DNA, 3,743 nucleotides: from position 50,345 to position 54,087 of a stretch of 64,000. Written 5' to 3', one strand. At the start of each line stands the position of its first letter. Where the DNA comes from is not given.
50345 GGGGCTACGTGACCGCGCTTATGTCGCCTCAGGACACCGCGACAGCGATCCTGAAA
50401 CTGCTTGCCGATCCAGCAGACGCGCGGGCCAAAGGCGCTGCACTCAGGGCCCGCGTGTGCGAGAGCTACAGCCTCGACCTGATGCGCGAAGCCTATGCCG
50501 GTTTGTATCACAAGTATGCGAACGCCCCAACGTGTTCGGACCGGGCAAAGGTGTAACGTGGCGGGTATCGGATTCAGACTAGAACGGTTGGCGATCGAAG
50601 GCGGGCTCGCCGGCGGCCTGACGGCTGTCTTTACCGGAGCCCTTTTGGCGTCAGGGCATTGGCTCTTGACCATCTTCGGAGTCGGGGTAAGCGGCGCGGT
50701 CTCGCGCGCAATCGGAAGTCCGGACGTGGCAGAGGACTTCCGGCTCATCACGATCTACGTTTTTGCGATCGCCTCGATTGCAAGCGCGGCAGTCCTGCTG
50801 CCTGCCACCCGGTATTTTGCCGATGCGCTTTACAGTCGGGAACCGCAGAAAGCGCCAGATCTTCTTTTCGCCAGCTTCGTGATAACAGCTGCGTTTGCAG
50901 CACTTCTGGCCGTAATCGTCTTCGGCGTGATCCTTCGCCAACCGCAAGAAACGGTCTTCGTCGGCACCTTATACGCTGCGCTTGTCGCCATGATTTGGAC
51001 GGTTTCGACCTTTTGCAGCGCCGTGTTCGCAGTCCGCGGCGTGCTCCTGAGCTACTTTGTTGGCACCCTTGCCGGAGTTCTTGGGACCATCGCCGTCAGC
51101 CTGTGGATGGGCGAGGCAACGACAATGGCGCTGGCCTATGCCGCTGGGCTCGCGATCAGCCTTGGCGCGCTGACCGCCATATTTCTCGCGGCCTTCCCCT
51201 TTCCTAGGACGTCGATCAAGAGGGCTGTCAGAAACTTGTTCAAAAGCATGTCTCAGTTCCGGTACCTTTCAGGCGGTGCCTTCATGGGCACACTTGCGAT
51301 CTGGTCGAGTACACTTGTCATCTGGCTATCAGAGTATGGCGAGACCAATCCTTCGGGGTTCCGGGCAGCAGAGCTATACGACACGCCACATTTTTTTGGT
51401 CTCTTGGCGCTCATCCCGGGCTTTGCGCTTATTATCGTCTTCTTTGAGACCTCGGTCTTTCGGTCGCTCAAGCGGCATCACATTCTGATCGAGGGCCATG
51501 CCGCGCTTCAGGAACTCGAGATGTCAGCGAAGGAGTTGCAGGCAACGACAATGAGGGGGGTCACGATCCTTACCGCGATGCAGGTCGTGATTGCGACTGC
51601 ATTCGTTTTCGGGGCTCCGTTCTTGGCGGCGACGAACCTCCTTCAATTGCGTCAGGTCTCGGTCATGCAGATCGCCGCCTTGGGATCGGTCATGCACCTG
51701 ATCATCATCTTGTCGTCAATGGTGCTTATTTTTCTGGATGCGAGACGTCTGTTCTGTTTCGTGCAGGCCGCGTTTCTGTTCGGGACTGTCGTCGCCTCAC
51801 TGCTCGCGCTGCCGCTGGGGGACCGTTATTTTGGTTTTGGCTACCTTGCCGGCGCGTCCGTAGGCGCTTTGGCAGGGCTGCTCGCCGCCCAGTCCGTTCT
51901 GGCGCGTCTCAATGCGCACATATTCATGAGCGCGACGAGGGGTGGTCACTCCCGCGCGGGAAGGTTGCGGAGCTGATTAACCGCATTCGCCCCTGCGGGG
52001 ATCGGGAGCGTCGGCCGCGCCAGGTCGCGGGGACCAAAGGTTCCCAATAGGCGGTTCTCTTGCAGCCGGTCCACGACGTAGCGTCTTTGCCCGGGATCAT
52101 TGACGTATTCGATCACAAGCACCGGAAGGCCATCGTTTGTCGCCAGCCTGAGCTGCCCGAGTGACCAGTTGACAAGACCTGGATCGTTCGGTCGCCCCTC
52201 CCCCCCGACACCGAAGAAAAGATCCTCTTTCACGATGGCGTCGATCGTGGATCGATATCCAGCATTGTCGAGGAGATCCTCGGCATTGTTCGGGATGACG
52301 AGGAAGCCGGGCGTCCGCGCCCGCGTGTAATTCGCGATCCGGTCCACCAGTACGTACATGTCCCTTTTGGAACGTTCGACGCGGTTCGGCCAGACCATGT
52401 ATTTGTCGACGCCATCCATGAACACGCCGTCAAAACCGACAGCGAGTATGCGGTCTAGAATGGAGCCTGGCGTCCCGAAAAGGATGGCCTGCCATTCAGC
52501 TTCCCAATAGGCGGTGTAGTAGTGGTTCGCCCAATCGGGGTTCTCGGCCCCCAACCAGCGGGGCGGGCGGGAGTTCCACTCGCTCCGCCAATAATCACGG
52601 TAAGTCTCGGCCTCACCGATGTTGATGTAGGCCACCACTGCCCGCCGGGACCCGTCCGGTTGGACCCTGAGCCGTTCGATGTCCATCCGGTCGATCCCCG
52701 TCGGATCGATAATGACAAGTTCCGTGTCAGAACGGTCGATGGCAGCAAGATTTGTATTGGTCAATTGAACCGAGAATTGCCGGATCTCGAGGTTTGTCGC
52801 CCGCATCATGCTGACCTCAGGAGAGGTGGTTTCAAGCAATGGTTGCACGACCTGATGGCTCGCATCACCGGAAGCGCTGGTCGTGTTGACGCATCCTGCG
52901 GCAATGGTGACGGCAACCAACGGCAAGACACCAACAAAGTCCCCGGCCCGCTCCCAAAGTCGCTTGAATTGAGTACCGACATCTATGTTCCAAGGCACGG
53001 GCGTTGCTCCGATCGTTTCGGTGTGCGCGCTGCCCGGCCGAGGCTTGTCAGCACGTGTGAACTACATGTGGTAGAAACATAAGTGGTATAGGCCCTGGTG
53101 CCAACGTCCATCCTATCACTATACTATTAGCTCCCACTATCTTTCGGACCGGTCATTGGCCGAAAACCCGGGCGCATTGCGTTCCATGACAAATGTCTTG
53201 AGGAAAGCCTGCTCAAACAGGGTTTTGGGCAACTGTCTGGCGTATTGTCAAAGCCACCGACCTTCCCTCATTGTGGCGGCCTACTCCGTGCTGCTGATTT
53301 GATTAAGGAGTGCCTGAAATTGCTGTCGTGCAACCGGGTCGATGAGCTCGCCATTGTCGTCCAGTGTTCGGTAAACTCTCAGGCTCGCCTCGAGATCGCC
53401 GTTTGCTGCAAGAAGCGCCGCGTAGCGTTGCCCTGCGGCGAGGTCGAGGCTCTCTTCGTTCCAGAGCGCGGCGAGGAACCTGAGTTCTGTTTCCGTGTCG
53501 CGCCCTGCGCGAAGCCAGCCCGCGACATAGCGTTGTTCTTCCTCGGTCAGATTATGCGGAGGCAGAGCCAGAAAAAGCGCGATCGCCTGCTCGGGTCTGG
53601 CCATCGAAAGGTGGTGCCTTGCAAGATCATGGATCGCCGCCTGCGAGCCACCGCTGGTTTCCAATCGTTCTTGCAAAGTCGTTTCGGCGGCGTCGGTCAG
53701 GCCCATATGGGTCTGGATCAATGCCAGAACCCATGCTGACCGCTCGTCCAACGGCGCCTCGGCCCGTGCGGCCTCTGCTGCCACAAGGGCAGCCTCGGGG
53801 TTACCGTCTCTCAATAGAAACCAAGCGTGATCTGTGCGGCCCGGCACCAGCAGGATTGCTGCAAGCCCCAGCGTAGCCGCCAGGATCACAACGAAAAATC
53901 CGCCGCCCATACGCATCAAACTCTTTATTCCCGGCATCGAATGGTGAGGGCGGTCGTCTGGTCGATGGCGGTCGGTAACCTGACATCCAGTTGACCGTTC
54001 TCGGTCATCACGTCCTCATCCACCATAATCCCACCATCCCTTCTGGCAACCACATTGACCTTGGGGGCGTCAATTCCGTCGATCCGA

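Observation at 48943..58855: Pel-like exopolysaccharide locus with a non-canonical, split architecture and no outer-membrane export genes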

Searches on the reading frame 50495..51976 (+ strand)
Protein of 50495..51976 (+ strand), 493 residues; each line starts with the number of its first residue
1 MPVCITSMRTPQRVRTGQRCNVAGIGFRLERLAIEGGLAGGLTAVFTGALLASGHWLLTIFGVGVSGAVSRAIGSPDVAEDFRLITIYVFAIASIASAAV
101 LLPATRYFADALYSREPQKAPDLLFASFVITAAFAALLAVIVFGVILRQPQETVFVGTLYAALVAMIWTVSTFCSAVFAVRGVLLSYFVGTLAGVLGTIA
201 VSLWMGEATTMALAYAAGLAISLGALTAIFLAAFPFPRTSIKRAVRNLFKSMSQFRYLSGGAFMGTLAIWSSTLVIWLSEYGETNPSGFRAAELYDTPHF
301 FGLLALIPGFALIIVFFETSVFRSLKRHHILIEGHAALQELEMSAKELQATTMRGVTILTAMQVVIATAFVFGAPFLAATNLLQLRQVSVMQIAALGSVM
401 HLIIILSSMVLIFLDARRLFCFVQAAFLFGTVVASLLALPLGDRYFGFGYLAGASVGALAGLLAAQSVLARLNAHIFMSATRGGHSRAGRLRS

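Call 3: search_protein_families(library=pfam, proteins=[window:50495-51976:+], max_evalue=0.01)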
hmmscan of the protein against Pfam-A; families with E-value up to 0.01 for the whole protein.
window:50495-51976:+ (493 aa): 1 family
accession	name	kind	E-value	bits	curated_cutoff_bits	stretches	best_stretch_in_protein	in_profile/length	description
PF16933.10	PelG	-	1.3e-69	235.7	29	1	23-477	2-452/452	Putative exopolysaccharide Exporter (EPS-E)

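Call 5: search_protein_families(library=ncbifam, proteins=[window:50495-51976:+], max_evalue=0.01)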
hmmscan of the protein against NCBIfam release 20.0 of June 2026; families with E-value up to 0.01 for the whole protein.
window:50495-51976:+ (493 aa): 0 families

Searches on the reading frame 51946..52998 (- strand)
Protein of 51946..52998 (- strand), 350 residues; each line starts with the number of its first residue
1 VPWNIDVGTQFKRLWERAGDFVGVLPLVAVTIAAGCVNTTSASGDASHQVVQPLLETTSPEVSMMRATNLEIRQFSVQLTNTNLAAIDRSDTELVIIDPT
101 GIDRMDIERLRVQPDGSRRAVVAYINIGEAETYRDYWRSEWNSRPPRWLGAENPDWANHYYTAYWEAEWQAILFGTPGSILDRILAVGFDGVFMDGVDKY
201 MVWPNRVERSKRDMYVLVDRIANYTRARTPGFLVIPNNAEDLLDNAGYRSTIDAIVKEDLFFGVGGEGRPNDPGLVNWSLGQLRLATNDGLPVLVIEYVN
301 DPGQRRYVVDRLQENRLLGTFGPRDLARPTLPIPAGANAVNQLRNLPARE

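Call 3: search_protein_families(library=pfam, proteins=[window:51946-52998:-], max_evalue=0.01)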
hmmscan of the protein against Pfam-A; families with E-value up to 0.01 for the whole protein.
window:51946-52998:- (350 aa): 1 family
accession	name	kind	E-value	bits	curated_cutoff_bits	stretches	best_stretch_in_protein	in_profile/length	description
PF03537.19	Glyco_hydro_114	-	1.5e-23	83.7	27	1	88-317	13-218/231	Glycoside-hydrolase family GH114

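Call 5: search_protein_families(library=ncbifam, proteins=[window:51946-52998:-], max_evalue=0.01)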
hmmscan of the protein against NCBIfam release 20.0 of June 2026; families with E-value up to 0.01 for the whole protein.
window:51946-52998:- (350 aa): 1 family
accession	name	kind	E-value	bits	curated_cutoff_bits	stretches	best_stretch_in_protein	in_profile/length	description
TIGR01370.1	TIGR01370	hypoth_equivalog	5.9e-57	193.1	181.25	1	62-306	35-280/315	MJ1477/TM1410 family putative glycoside hydrolase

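Call 29: search_solved_structures(query=window:51946-52998:-, max_evalue=1, show_alignments=3)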
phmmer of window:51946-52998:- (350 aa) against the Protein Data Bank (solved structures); distinct sequences matched with E-value up to 1: 5.
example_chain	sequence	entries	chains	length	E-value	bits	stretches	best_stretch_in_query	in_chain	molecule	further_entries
9eux_G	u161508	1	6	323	2.8e-32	115.3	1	76-302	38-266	Uncharacterized protein TM_1410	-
9euz_A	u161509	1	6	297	4.5e-32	114.6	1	77-302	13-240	Uncharacterized protein TM_1410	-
2aam_A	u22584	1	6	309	5e-32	114.5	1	77-302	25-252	Hypothetical protein TM1410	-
9ep5_A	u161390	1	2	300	3.2e-19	72.3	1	72-263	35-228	Glycoside-hydrolase family GH114 TIM-barrel domain-containing protein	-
10lj_A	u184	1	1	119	0.37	12.9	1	64-108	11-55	Stopper protein gp12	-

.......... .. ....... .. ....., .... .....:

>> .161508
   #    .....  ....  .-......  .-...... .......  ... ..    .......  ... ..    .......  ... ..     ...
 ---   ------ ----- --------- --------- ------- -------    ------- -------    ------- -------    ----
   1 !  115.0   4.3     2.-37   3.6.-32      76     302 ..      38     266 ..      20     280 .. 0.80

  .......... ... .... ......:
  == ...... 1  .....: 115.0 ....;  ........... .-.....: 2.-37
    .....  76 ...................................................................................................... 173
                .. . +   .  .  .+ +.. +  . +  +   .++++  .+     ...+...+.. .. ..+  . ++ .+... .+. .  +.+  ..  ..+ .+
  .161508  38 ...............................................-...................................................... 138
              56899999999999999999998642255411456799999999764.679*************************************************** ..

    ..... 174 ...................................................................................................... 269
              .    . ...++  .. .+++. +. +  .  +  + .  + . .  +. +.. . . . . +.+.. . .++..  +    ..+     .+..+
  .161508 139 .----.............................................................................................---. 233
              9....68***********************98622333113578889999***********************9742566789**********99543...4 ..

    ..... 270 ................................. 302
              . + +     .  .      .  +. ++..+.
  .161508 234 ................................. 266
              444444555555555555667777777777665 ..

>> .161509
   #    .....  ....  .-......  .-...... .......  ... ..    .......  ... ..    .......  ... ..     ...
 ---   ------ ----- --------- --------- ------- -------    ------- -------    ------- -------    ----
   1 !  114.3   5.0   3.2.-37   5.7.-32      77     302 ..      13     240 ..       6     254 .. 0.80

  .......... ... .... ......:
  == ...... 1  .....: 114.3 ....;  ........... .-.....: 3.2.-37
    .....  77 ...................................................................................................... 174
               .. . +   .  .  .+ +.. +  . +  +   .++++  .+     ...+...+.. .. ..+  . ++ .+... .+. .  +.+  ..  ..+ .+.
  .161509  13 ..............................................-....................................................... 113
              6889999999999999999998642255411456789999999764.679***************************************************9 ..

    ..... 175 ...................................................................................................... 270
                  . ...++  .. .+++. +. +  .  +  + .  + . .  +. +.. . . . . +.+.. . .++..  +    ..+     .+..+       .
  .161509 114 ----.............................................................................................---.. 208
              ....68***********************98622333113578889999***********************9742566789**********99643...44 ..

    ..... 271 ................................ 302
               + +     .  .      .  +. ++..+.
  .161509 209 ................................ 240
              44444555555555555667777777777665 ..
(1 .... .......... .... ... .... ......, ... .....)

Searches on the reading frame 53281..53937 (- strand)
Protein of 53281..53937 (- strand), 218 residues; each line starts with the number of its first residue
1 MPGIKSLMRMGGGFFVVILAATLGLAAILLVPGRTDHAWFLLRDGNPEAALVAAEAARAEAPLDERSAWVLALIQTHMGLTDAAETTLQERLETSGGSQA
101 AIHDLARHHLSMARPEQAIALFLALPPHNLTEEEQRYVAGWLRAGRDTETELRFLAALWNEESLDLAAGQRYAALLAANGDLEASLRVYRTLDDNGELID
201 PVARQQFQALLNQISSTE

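Call 3: search_protein_families(library=pfam, proteins=[window:53281-53937:-], max_evalue=0.01)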
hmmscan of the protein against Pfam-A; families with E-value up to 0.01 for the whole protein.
window:53281-53937:- (218 aa): 4 families
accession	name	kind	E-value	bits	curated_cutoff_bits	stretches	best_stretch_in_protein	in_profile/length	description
PF14559.12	TPR_19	-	9.8e-07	29.4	25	2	41-93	1-53/68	Tetratricopeptide repeat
PF13428.12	TPR_14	-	0.00026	21.8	23.5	0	38-73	8-41/44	Tetratricopeptide repeat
PF13176.12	TPR_7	-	0.0016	18.9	27.9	0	101-123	1-23/36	Tetratricopeptide repeat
PF13432.12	TPR_16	-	0.0069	17.2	32.7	1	37-92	3-57/65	Tetratricopeptide repeat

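Call 5: search_protein_families(library=ncbifam, proteins=[window:53281-53937:-], max_evalue=0.01)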
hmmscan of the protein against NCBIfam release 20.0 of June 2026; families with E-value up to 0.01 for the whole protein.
window:53281-53937:- (218 aa): 2 families
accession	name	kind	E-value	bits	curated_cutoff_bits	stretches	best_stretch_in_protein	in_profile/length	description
NF052415.1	T3SS_chap_SctY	equivalog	2.4e-05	24.8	70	1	37-103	12-80/106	type III secretion apparatus assembly chaperone SctY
TIGR02917.1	PEP_TPR_lipo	equivalog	0.00033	18.7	312.2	1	42-194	442-595/899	XrtA/PEP-CTERM system TPR-repeat protein PrsT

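Call 23: search_solved_structures(query=window:53281-53937:-, max_evalue=1, show_alignments=1)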
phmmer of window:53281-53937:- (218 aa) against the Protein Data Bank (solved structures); distinct sequences matched with E-value up to 1: 0.

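Call 71: find_homologous_proteins(query=A4, max_evalue=0.001)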
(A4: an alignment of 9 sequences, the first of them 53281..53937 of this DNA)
Query A4 (9 sequences) (218 aa, profile of the alignment): 13 proteins with E <= 0.001 among 8000 candidates.
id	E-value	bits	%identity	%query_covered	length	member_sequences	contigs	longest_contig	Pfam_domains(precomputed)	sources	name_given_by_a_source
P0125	5.3e-76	273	94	97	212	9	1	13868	-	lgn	-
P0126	7.8e-72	260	-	-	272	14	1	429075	-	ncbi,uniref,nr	ncbi:hypothetical protein PsAD5_05004 [Pseudovibrio sp. Ad5]|uniref:tetratricopeptide repeat protein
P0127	3.6e-66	241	-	-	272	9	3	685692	PF13428.13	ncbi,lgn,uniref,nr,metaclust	ncbi:M48 family metallopeptidase [Pseudovibrio sp. JE062]|uniref:tetratricopeptide repeat protein n=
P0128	2.2e-33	134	71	3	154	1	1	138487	-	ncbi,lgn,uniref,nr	ncbi:hypothetical protein [Pseudovibrio denitrificans]|uniref:hypothetical protein n=1 Tax=Pseudovib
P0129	2.4e-9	55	55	5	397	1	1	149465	PF25063.1,PF03704.24,PF13431.13,PF23914.2,PF13414.13,PF13428.13,PF14559.13,PF24575.2,PF13371.13,PF00515.35,PF12895.14,PF13424.13,PF21033.5,PF13432.13,PF13181.13,PF07719.24,PF13174.13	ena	-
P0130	8.3e-6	43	24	41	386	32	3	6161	PF13431.13,PF23914.2,PF25062.2,PF13414.13,PF25058.2,PF13176.13,PF13428.13,PF13374.13,PF07721.21,PF14559.13,PF24575.2,PF13371.13,PF00515.35,PF12895.14,PF13424.13,PF21033.5,PF13432.13,PF13429.13,PF13181.13,PF14561.13,PF07719.24,PF13174.13,PF20308.5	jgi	jgi:tetratricopeptide (TPR) repeat protein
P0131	1.7e-5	42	47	9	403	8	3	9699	PF25063.1,PF03704.24,PF13431.13,PF23914.2,PF25062.2,PF13414.13,PF13176.13,PF13428.13,PF25064.2,PF13374.13,PF14559.13,PF24575.2,PF13371.13,PF00515.35,PF12895.14,PF13424.13,PF21033.5,PF13432.13,PF13181.13,PF14561.13,PF07719.24,PF13174.13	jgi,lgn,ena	-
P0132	2.1e-5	42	-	-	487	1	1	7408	PF14559.13,PF13431.13,PF13414.13,PF12895.14,PF13176.13,PF13432.13,PF13428.13,PF13181.13,PF25064.2,PF07719.24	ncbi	ncbi:MAG TPA: tetratricopeptide repeat protein, partial [Acidobacteriaceae bacterium]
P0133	4.1e-4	38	32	22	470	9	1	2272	PF13431.13,PF23914.2,PF13414.13,PF13428.13,PF14559.13,PF00515.35,PF13424.13,PF13432.13,PF13181.13,PF14561.13,PF07719.24,PF13174.13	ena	-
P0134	4.2e-4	38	45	9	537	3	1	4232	PF13414.13,PF13176.13,PF13428.13,PF07721.21,PF14559.13,PF24575.2,PF00515.35,PF12895.14,PF13424.13,PF13432.13,PF13181.13,PF07719.24,PF13174.13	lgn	-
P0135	6.1e-4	37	26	35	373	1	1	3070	PF14559.13,PF13431.13,PF23914.2,PF13432.13,PF13428.13,PF13181.13,PF13485.12,PF07719.24,PF13174.13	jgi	jgi:tetratricopeptide (TPR) repeat protein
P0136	9.2e-4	37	46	12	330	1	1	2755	PF13431.13,PF23914.2,PF13414.13,PF13176.13,PF13428.13,PF14559.13,PF00515.35,PF13424.13,PF13432.13,PF13181.13,PF07719.24,PF13174.13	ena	-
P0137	9.9e-4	37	70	5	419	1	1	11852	PF13431.13,PF23914.2,PF13414.13,PF13176.13,PF13428.13,PF25064.2,PF13374.13,PF14559.13,PF24575.2,PF13371.13,PF00515.35,PF12895.14,PF13424.13,PF21033.5,PF13432.13,PF13429.13,PF13181.13,PF14561.13,PF07719.24,PF13174.13,PF20308.5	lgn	-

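Call 81: search_protein_representatives(alignment_id=A5)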
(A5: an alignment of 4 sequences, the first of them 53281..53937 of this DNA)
Query: 4 sequences, 272 profile positions. Proteins with E-value up to 0.001 (for the whole library): 24; up to 1e-10: 7; up to 1e-30: 2. The best 24 are listed.
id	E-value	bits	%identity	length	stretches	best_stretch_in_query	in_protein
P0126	2.8e-152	522.4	-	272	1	1-272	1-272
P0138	6.3e-44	167.0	-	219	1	26-243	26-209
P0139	2.2e-22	96.4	-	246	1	2-210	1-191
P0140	9.0e-21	91.1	-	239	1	51-211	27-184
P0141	6.4e-14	68.6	-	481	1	15-253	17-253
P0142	3.8e-12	62.8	-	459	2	14-218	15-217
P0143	2.5e-11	60.1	-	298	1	6-212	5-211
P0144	1.6e-07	47.7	-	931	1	10-184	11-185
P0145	4.1e-07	46.3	-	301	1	8-217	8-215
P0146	9.1e-07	45.2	-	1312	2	10-141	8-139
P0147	1.1e-06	44.8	-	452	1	10-211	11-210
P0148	1.2e-06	44.8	-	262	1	8-197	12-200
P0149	6.8e-06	42.3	-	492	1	11-209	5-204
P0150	1.3e-05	41.4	-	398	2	10-241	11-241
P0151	1.7e-05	41.0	-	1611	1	8-166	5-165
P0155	5.4e-05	39.4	-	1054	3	8-191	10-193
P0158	1.3e-04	38.1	-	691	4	171-231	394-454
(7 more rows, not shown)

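Call 82: search_protein_families(library=pfam, proteins=[P0146, P0151, P0155, P0144, P0158], max_evalue=0.001)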
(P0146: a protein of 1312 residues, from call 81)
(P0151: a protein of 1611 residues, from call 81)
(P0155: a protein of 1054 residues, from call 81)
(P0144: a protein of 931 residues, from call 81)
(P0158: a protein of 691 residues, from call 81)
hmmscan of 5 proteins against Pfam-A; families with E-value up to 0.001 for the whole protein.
P0146 (1312 aa): 11 families
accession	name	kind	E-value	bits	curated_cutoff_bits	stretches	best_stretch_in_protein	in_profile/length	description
PF14559.12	TPR_19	-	3.2e-23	82.3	25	0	31-92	2-63/68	Tetratricopeptide repeat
PF13428.12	TPR_14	-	7.8e-20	69.8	23.5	0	57-96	4-43/44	Tetratricopeptide repeat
PF12895.13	ANAPC3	-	3.5e-11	43.7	27.2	0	504-575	6-80/82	Anaphase-promoting complex, cyclosome, subunit 3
PF13174.12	TPR_6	-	6.1e-10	39.5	26.3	0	166-188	11-33/33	Tetratricopeptide repeat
PF07721.20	TPR_4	-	7.4e-07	29.6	27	0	687-709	4-26/26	Tetratricopeptide repeat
PF07719.23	TPR_2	-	3.4e-05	24.1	27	0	1216-1242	3-29/34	Tetratricopeptide repeat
PF25058.1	ARM_TT21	-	9.6e-05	22.8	27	0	39-99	76-139/155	Tetratricopeptide repeat protein 21 ARM repeat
PF09976.15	TPR_21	-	0.00022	21.5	25.5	0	650-713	76-142/193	Tetratricopeptide repeat-like domain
PF25064.1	ARM_TT21_5th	-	0.00029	21.5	27.8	0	1268-1310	17-59/117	TT21 fifth ARM repeats domain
PF17874.7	TPR_MalT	-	0.00036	20.3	45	0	653-715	203-271/336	MalT-like TPR region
PF23914.1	TPR_CcmH_CycH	-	0.00064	20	42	0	32-87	99-154/158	Cytochrome c-type biogenesis protein H TPR domain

P0151 (1611 aa): 7 families
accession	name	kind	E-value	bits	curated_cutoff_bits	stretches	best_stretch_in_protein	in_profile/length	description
PF14559.12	TPR_19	-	6.6e-21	74.8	25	0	1565-1609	5-49/68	Tetratricopeptide repeat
PF13428.12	TPR_14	-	3.7e-16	58.5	23.5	0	1113-1150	2-42/44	Tetratricopeptide repeat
PF12895.13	ANAPC3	-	4.5e-12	46.5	27.2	0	963-1039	5-80/82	Anaphase-promoting complex, cyclosome, subunit 3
PF13174.12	TPR_6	-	3.3e-09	37.2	26.3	0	1113-1139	1-27/33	Tetratricopeptide repeat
PF25058.1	ARM_TT21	-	1.8e-05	25.2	27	0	38-99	74-138/155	Tetratricopeptide repeat protein 21 ARM repeat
PF23914.1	TPR_CcmH_CycH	-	6.6e-05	23.2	42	0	797-861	63-132/158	Cytochrome c-type biogenesis protein H TPR domain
PF13176.12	TPR_7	-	0.00084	19.7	27.9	0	59-88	3-34/36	Tetratricopeptide repeat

P0155 (1054 aa): 7 families
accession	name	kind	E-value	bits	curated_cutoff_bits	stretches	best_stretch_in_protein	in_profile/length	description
PF13428.12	TPR_14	-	6.7e-18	63.8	23.5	0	66-99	9-42/44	Tetratricopeptide repeat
PF14559.12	TPR_19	-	9.3e-14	52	25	0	983-1029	5-52/68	Tetratricopeptide repeat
PF13432.12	TPR_16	-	2.8e-10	40.9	32.7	0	145-190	17-62/65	Tetratricopeptide repeat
PF13431.12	TPR_17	-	9.1e-07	29.1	24.4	0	82-103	3-24/34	Tetratricopeptide repeat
PF13371.12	TPR_9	-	3.5e-05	24.2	35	0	138-200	8-70/73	Tetratricopeptide repeat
PF25064.1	ARM_TT21_5th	-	0.00019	22.1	27.8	0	972-1027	4-60/117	TT21 fifth ARM repeats domain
PF12895.13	ANAPC3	-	0.0002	22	27.2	0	919-991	11-78/82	Anaphase-promoting complex, cyclosome, subunit 3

P0144 (931 aa): 6 families
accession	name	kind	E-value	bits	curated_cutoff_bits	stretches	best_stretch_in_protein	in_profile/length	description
PF13428.12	TPR_14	-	6.9e-17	60.7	23.5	1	57-100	1-44/44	Tetratricopeptide repeat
PF14559.12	TPR_19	-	2.6e-14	53.7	25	1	34-94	2-61/68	Tetratricopeptide repeat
PF13432.12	TPR_16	-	7.9e-06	26.7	32.7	0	29-90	3-64/65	Tetratricopeptide repeat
PF12895.13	ANAPC3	-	9.3e-06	26.3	27.2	1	136-191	1-55/82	Anaphase-promoting complex, cyclosome, subunit 3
PF07719.23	TPR_2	-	5e-05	23.6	27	0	60-90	4-34/34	Tetratricopeptide repeat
PF25058.1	ARM_TT21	-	0.00022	21.7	27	0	26-108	60-144/155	Tetratricopeptide repeat protein 21 ARM repeat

P0158 (691 aa): 4 families
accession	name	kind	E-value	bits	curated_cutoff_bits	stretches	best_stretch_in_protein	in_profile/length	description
PF14559.12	TPR_19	-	5.8e-06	27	25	0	205-234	28-57/68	Tetratricopeptide repeat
PF07145.20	PAM2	-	4.4e-05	23.3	20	0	26-43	1-18/18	Ataxin-2 C-terminal region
PF21141.3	T6PP_C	-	8.7e-05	22.3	26.7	0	313-382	153-223/267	Trehalose-6-phosphate phosphatase, C-terminal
PF16242.11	Pyrid_ox_like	-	0.0009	19.2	28.8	0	358-395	92-129/149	Pyridoxamine 5'-phosphate oxidase like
